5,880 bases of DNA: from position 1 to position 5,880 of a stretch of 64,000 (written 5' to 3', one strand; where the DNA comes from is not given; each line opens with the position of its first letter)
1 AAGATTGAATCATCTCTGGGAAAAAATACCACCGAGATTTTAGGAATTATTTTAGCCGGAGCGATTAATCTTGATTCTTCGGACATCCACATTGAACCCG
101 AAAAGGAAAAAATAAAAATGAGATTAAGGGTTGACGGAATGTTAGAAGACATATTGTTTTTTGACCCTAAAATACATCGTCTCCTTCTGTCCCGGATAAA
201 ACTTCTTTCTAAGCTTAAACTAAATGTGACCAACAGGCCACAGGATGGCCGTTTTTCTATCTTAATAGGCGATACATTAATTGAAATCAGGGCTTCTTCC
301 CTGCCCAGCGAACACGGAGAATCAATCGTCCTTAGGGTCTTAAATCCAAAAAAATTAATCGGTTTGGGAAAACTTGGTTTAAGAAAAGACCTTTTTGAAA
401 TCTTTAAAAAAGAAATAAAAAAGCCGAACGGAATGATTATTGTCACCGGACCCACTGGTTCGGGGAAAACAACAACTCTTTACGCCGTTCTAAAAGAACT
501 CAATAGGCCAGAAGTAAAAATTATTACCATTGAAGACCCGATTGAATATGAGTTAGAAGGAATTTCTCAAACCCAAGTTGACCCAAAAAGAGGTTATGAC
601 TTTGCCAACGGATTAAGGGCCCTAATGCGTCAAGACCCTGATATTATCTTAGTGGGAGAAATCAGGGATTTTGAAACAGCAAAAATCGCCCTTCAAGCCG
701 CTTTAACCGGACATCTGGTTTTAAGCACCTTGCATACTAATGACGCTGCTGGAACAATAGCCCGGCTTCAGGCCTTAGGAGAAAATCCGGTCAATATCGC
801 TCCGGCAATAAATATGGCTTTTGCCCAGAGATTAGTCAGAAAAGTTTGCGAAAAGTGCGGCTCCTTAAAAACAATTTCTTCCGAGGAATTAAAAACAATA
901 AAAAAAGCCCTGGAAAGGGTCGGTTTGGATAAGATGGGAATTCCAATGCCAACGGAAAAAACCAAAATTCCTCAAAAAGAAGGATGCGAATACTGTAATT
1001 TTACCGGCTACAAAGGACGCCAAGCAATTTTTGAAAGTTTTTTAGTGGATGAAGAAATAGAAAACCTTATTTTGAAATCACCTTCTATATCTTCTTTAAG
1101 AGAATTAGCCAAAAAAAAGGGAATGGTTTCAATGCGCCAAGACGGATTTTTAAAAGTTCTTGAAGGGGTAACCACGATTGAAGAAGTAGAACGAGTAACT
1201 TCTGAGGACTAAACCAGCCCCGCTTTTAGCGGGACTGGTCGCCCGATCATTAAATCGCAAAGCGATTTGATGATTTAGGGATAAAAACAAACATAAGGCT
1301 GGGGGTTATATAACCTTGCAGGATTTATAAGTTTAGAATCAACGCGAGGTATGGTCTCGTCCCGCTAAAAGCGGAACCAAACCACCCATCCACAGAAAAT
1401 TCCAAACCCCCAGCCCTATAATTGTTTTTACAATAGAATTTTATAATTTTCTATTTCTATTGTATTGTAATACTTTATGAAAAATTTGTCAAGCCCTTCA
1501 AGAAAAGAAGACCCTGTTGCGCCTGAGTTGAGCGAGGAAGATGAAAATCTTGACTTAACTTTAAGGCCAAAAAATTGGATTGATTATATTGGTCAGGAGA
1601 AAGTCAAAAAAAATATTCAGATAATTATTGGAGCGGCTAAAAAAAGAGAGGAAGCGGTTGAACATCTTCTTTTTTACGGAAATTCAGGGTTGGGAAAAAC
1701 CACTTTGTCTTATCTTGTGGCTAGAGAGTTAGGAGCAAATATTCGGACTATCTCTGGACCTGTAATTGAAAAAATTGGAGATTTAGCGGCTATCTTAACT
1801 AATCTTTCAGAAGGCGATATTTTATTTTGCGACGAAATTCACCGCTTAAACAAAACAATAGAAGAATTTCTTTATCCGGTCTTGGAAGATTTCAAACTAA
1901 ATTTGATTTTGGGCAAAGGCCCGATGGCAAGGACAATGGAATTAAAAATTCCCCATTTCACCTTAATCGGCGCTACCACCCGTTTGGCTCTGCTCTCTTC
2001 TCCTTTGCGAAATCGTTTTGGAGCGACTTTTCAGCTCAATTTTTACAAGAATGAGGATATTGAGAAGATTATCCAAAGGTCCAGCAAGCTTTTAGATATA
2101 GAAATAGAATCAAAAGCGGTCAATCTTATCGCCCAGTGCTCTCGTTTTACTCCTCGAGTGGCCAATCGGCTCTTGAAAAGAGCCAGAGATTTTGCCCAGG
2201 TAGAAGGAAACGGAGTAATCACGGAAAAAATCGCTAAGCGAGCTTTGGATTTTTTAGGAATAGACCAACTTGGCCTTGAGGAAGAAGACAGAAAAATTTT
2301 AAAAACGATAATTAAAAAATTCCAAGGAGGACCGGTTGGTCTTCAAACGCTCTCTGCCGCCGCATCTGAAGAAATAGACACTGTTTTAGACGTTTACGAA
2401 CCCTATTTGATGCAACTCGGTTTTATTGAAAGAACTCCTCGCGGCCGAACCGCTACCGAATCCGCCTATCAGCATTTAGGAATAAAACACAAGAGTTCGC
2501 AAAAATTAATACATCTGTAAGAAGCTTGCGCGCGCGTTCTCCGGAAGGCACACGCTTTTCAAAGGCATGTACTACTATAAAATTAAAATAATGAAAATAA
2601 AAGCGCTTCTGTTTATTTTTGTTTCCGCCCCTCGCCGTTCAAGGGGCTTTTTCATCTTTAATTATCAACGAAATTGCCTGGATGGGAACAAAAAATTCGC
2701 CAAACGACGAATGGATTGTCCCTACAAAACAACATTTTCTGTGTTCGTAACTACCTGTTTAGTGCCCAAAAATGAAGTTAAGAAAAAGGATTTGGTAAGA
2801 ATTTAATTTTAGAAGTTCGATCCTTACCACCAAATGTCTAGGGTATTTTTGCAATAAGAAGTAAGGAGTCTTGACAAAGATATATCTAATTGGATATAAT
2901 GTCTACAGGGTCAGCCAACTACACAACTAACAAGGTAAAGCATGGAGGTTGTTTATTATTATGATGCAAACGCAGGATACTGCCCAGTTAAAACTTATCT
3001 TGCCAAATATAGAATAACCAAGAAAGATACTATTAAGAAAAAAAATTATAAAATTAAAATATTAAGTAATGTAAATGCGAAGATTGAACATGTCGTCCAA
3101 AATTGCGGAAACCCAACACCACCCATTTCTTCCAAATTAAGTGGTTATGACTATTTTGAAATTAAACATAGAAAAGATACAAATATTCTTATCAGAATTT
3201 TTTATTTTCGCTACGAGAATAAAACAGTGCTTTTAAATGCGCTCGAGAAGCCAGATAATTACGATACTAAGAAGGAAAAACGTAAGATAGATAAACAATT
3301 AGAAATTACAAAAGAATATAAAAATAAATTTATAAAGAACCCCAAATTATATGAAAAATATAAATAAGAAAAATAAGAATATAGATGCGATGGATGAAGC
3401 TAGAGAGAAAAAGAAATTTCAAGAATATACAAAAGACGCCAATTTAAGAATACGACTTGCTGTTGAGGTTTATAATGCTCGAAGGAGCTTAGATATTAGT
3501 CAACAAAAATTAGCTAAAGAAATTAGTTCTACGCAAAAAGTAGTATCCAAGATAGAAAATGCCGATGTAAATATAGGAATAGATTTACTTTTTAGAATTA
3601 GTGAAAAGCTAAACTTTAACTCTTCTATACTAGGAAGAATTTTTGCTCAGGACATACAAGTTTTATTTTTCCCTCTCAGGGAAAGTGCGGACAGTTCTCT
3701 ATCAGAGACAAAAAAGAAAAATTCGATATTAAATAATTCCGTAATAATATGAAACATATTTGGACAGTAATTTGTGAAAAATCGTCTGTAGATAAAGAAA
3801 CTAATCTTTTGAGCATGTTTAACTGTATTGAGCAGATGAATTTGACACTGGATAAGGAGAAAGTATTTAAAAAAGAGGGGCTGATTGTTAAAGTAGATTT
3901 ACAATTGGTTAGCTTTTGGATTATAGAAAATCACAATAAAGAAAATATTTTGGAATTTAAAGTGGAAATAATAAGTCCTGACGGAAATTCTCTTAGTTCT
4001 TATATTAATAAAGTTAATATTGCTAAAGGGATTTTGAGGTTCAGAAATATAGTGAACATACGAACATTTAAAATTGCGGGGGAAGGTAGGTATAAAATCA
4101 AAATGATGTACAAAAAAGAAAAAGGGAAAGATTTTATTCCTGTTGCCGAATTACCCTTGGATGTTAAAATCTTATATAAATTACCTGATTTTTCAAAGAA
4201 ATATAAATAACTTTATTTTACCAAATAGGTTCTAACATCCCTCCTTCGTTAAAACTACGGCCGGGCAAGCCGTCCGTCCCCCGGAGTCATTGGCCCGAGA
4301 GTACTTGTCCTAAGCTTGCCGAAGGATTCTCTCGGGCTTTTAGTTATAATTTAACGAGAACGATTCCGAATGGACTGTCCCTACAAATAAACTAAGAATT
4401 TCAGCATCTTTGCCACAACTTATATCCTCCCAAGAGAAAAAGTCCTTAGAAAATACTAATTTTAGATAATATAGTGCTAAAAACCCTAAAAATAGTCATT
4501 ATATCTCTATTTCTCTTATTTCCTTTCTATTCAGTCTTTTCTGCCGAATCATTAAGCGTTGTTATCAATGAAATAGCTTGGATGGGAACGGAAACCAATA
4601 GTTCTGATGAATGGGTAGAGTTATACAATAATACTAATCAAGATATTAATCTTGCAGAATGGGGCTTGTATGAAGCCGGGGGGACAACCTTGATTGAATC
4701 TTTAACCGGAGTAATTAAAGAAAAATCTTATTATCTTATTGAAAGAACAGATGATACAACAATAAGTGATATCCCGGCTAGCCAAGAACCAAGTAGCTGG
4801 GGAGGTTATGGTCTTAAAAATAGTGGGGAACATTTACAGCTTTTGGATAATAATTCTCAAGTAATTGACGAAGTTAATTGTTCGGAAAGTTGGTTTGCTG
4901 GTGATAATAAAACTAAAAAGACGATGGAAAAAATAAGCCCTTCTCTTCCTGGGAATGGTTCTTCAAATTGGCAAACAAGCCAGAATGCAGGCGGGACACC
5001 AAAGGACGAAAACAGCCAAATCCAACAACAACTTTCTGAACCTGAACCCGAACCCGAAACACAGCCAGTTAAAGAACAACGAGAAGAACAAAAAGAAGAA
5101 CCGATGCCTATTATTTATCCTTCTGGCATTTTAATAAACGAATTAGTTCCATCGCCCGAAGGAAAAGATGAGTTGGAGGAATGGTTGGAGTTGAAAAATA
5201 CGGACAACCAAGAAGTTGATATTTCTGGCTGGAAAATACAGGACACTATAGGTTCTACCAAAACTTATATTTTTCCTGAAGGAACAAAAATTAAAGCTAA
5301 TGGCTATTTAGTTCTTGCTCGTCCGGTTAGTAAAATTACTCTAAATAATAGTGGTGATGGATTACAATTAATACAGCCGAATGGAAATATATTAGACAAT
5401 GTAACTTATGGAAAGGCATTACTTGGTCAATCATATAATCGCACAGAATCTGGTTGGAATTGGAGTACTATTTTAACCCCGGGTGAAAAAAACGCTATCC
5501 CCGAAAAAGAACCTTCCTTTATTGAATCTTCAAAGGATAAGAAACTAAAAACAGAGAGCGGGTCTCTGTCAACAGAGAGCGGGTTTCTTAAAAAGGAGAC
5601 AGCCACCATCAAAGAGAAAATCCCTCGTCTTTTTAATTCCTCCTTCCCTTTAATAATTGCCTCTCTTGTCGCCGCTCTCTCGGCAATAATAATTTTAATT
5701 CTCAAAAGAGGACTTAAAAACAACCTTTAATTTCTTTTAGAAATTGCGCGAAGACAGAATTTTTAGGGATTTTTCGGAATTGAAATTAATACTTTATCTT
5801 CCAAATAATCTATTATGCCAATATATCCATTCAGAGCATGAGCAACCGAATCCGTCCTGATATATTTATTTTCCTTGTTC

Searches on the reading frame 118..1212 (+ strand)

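Call 64: search_protein_families(library=pfam, proteins=[window:118-1212:+], max_evalue=0.00001)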
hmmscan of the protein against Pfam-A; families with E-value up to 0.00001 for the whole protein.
window:118-1212:+ (364 aa): 2 families
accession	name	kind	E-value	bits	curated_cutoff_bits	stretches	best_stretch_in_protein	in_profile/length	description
PF00437.27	T2SSE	-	9e-110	367.2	24.9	1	2-359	39-370/370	Type II/IV secretion system protein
PF25199.1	nSTAND_NTPase5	-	6.1e-06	26.6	34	0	92-148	28-86/145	Novel STAND NTPase 5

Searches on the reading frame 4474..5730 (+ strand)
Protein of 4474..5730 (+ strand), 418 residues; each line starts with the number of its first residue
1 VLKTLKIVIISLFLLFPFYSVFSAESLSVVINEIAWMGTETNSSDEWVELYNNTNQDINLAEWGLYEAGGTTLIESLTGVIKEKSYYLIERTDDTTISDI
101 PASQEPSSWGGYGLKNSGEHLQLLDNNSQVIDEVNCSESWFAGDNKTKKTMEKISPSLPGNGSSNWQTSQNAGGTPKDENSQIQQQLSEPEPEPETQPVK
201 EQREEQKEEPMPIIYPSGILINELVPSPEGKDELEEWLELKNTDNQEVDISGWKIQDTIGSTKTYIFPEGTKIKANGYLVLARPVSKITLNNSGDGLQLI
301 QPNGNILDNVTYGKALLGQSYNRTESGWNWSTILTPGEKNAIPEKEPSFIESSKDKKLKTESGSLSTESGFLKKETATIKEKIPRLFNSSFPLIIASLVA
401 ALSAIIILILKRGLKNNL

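Call 64: search_protein_families(library=pfam, proteins=[window:4474-5730:+], max_evalue=0.00001)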
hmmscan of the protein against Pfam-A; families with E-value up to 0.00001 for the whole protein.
window:4474-5730:+ (418 aa): 1 family
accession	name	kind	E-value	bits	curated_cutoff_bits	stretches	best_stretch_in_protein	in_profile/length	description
PF00932.25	LTD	-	6.2e-35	120.3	34.3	2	217-313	6-108/109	Lamin Tail Domain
